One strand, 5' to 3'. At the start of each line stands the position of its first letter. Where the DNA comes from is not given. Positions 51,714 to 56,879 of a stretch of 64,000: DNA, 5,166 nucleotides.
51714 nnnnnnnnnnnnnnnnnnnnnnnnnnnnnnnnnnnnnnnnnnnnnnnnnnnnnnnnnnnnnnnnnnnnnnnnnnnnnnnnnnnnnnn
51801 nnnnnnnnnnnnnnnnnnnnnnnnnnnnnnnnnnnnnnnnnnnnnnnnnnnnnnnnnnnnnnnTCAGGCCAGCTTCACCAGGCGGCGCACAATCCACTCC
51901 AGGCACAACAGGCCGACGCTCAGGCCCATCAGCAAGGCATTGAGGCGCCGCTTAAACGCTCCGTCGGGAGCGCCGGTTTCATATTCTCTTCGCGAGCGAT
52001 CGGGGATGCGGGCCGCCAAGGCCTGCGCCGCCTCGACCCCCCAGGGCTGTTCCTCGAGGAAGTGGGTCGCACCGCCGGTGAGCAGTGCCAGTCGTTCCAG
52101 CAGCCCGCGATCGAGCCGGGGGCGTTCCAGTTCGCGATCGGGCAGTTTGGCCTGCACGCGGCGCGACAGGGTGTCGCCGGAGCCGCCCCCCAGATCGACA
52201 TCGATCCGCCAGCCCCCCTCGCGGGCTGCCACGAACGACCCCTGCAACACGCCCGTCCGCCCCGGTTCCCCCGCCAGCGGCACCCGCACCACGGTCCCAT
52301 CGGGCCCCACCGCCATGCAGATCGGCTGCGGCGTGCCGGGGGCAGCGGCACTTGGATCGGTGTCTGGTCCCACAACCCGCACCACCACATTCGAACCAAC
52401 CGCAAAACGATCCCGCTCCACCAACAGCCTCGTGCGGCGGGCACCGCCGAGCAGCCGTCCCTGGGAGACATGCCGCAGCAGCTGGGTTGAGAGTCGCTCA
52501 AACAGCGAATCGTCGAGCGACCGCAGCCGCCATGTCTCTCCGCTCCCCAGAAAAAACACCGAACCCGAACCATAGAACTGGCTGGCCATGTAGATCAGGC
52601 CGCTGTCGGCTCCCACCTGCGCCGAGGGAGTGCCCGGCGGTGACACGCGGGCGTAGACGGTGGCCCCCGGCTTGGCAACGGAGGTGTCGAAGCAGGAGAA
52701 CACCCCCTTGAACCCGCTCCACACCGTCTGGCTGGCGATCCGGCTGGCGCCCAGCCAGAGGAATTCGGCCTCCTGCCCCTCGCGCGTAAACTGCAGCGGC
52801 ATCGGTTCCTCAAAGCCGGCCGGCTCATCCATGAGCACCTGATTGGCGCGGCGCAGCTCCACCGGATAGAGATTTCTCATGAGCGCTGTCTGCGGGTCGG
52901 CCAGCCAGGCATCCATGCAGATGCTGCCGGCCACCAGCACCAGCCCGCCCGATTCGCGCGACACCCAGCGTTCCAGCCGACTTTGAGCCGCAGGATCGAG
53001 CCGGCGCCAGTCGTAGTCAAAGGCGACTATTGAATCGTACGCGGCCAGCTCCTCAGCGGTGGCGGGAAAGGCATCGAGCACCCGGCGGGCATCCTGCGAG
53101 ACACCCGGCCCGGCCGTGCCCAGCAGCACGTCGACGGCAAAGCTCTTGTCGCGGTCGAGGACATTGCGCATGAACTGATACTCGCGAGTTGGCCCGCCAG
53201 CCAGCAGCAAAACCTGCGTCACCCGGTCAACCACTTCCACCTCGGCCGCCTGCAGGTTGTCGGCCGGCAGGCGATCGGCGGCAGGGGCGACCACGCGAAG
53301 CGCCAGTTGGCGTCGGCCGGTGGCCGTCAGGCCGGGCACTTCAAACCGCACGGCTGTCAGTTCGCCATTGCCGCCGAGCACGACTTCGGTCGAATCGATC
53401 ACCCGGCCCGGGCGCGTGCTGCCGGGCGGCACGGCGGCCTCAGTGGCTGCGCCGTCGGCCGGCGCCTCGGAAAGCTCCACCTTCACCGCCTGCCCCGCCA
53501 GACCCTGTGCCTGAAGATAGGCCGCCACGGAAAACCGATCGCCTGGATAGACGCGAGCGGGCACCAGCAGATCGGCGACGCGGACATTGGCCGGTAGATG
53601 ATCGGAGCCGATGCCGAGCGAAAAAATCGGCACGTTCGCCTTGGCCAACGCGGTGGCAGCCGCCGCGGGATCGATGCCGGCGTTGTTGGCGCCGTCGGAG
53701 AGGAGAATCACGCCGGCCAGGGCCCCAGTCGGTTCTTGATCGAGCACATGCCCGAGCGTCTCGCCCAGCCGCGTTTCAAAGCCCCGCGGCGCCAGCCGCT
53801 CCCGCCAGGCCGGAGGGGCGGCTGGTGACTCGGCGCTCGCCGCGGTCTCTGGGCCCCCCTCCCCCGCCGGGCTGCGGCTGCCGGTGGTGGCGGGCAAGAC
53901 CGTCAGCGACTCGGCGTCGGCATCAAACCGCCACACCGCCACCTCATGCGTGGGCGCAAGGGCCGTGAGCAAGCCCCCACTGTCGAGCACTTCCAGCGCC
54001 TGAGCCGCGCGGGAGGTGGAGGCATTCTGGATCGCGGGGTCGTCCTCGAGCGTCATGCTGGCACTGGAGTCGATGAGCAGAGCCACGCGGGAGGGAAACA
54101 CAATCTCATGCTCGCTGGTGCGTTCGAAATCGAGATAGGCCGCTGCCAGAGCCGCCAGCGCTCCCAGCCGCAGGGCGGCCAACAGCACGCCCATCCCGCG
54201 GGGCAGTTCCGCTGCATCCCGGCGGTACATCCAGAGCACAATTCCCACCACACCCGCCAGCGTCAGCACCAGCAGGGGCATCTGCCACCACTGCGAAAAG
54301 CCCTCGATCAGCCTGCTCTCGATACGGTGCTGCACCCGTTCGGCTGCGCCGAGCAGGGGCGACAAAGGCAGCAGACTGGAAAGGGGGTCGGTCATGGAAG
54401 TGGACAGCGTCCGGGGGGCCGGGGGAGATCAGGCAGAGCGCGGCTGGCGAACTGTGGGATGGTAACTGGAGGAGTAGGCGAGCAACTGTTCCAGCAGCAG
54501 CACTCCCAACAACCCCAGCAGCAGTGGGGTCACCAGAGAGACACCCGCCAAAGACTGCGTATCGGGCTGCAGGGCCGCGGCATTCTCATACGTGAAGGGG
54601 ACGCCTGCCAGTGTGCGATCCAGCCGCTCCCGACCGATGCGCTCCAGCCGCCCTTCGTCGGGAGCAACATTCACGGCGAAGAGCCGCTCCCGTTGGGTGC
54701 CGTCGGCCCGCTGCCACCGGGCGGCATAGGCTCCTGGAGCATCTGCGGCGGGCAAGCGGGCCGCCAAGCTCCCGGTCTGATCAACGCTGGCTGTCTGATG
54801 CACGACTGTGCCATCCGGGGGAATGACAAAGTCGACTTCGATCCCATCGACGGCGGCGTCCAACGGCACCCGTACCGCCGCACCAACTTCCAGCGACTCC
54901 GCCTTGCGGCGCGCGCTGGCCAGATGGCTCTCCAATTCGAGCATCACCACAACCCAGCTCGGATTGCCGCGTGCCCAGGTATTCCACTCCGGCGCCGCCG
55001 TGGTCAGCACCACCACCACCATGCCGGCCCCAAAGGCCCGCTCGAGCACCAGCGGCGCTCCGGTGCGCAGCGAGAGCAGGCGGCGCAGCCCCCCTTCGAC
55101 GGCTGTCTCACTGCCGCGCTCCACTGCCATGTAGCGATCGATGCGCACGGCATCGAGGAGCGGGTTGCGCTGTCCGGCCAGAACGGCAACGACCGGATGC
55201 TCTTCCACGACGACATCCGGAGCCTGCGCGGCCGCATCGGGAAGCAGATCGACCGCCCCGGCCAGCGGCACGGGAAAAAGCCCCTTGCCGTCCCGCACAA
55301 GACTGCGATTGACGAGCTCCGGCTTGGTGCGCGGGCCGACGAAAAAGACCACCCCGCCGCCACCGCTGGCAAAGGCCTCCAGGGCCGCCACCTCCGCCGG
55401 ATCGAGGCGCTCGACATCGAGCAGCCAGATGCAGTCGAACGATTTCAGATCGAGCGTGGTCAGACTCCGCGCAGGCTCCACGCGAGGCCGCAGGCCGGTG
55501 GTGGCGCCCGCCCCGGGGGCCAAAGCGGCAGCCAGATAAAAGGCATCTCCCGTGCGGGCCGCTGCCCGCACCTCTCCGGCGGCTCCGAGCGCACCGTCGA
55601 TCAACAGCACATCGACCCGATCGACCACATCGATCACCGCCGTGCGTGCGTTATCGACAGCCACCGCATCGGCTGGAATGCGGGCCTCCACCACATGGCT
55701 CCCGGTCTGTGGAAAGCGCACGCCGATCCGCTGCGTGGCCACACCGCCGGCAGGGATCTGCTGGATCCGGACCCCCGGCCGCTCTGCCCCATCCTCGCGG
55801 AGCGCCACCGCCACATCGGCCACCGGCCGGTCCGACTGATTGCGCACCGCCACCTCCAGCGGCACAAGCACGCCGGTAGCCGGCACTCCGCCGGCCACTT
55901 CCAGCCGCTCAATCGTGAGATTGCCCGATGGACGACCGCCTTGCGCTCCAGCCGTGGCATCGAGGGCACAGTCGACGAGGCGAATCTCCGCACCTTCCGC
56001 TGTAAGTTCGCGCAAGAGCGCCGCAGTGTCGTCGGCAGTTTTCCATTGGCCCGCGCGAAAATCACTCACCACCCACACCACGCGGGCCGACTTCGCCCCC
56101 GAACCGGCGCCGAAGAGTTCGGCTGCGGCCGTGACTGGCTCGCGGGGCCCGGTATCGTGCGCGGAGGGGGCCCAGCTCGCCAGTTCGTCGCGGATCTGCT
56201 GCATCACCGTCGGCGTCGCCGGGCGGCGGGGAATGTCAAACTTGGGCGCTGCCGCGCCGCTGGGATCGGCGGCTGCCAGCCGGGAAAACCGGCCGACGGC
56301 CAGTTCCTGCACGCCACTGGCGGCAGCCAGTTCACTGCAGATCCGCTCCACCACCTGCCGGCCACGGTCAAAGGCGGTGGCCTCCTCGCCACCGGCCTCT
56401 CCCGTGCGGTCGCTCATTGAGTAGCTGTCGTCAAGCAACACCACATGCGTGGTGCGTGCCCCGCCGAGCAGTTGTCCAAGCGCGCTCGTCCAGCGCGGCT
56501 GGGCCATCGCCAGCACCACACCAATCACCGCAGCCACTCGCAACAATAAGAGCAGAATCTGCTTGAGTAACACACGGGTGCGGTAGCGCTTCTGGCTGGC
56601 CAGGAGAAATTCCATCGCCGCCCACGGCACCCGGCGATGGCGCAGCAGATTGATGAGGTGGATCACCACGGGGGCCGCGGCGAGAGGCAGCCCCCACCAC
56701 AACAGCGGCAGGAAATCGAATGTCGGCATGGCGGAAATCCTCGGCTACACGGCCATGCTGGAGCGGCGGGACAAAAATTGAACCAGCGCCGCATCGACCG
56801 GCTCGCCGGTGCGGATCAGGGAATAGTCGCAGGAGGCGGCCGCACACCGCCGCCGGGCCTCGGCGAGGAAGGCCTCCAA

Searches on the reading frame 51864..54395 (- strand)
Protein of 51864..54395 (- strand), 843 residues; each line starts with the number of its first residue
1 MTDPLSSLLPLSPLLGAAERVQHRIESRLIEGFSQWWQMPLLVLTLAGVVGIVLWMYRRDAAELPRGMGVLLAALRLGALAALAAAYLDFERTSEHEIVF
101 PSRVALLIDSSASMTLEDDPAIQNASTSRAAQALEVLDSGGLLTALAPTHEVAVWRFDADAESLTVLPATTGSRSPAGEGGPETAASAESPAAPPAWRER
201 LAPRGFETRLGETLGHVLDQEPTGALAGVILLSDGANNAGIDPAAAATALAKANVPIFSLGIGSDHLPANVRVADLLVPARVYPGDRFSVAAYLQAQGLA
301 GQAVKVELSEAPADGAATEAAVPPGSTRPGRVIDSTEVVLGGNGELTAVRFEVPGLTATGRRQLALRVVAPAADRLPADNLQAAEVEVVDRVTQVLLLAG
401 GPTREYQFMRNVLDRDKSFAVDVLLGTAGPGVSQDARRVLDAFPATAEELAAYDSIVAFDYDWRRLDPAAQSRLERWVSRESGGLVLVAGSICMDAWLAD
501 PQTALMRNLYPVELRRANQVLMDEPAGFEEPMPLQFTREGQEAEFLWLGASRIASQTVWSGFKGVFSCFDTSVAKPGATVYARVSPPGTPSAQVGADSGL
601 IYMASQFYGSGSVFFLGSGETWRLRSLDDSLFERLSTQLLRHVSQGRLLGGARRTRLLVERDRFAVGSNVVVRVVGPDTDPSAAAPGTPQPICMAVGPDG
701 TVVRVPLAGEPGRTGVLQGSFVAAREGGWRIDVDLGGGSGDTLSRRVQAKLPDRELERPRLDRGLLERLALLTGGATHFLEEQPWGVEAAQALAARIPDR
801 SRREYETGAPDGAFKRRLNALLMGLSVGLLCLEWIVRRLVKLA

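Call 9: search_protein_families(library=pfam, proteins=[window:51864-54395:-], max_evalue=0.01)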
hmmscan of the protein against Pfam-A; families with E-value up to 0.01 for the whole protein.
window:51864-54395:- (843 aa): 2 families
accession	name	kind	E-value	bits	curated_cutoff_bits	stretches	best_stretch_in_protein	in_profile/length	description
PF00092.34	VWA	-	0.00038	21.2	23.8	1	220-267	95-144/174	von Willebrand factor type A domain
PF13768.12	VWA_3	-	0.0038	17.7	27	0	199-270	69-141/155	von Willebrand factor type A domain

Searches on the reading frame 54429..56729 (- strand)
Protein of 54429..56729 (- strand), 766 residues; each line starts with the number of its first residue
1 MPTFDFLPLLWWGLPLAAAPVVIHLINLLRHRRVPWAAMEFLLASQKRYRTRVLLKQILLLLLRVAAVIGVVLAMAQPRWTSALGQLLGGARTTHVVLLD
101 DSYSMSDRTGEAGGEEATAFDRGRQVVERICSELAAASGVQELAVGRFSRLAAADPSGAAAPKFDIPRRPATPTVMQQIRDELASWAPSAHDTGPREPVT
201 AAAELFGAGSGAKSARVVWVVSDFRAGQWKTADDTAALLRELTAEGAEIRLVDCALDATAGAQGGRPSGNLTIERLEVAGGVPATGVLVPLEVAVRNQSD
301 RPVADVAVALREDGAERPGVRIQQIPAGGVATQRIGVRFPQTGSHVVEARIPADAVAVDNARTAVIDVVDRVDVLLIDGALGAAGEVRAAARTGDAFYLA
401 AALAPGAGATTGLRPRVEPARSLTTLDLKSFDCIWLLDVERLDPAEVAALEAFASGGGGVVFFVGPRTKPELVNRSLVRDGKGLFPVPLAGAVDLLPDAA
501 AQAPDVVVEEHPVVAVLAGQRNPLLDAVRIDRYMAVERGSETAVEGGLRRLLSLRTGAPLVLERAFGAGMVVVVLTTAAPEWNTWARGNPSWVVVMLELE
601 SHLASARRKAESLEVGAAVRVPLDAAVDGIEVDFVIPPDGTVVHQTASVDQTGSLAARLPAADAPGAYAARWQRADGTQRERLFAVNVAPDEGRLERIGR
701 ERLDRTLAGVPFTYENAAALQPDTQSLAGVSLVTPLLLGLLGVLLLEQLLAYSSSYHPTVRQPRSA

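Call 9: search_protein_families(library=pfam, proteins=[window:54429-56729:-], max_evalue=0.01)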
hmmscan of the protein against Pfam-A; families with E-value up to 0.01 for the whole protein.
window:54429-56729:- (766 aa): 1 family
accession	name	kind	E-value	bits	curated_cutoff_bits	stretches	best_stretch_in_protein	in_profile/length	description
PF07584.16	BatA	-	4.2e-12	46.8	25.9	1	6-78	4-77/77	Aerotolerance regulator N-terminal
